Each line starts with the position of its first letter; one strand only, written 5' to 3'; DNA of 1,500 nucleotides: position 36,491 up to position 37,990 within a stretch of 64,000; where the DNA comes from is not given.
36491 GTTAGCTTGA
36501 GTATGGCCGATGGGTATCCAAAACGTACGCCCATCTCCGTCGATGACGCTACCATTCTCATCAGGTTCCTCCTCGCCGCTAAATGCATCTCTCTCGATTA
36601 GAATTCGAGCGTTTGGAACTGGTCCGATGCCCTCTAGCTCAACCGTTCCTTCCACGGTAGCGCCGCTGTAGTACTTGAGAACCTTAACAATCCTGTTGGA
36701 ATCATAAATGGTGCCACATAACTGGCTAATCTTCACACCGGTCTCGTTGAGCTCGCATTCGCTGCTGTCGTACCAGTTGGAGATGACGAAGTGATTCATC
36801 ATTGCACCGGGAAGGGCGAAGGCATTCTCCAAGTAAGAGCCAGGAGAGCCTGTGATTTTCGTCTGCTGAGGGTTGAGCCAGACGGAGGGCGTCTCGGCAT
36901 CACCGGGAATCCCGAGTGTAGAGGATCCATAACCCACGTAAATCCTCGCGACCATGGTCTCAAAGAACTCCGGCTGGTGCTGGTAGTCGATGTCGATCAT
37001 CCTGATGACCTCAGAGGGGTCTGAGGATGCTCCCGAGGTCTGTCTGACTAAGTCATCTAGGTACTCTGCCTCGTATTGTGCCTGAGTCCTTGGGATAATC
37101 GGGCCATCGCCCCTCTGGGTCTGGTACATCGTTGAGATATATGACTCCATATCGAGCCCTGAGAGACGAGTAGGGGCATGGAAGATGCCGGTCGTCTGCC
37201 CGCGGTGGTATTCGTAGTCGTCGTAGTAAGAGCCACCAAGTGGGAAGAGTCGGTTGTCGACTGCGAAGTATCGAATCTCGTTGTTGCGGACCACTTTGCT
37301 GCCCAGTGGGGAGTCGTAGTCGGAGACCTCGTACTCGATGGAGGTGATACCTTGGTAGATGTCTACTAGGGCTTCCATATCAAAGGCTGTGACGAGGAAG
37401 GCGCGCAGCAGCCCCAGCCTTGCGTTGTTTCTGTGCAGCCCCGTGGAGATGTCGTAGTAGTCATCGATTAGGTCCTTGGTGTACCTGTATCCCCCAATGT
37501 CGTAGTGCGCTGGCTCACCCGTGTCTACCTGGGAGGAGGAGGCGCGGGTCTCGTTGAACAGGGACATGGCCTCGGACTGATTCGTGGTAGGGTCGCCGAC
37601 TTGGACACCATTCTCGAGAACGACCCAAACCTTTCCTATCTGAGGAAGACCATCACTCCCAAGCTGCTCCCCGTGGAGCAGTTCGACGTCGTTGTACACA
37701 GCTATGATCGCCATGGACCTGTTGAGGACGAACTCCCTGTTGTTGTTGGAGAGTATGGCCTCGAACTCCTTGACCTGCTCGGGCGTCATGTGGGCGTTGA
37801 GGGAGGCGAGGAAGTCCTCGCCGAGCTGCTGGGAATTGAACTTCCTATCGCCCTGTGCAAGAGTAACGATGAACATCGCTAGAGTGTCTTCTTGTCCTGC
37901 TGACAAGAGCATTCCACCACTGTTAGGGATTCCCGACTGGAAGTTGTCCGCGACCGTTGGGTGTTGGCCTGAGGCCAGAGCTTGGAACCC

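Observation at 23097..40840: Tight co-directional four-gene cluster: AglB fusion, membrane subtilase, beta-helix glycoprotein and wHTH-STAND-TPR ATPase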

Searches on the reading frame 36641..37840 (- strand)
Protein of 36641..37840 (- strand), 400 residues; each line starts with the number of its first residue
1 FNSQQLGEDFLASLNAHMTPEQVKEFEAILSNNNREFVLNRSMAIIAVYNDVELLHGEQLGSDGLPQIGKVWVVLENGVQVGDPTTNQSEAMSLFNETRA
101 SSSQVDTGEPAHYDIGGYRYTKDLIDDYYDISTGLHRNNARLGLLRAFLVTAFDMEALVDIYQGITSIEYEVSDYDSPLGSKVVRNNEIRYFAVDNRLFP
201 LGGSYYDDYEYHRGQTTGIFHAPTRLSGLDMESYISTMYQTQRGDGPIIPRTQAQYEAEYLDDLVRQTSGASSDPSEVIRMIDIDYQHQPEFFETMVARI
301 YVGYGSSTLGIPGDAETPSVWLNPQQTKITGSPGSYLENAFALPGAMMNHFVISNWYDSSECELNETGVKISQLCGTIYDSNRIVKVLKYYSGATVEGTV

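Call 51: search_protein_families(library=pfam, proteins=[window:36641-37840:-], max_evalue=0.5)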
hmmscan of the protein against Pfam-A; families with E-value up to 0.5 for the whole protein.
window:36641-37840:- (400 aa): 1 family
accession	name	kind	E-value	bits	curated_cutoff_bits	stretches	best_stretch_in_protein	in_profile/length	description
PF24059.1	DUF7360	-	0.019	15.2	27.6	1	304-328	2-26/39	Domain of unknown function (DUF7360)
